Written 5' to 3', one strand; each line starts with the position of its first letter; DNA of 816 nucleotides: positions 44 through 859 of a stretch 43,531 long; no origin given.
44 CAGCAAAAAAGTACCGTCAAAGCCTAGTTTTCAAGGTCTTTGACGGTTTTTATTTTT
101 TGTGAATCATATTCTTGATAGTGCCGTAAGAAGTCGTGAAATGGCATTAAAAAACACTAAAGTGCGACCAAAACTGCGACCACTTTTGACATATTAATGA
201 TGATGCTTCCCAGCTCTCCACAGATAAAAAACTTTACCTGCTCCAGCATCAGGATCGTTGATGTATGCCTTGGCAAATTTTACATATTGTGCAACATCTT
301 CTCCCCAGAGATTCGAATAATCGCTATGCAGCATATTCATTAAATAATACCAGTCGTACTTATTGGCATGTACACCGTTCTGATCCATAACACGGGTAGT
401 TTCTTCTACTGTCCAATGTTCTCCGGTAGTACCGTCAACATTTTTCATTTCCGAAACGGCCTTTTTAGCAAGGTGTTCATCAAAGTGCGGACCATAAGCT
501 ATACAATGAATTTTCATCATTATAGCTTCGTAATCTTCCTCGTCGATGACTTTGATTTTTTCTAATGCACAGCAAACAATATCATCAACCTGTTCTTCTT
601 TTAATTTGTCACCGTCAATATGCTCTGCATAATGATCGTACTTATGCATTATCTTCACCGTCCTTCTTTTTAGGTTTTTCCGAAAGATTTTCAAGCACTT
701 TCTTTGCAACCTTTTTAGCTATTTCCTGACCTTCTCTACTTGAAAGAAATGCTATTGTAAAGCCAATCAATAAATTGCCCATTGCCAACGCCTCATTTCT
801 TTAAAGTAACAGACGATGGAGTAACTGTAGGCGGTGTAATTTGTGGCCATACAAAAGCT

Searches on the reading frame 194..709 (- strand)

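Call 69: search_protein_families(library=pfam, proteins=[window:194-709:-], max_evalue=0.001)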
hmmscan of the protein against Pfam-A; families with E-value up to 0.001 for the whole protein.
window:194-709:- (171 aa): 1 family
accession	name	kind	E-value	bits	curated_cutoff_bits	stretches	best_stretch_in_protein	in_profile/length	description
PF25223.1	DUF7841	-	3.1e-28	98.8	25.2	1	63-164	3-98/114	Domain of unknown function (DUF7841)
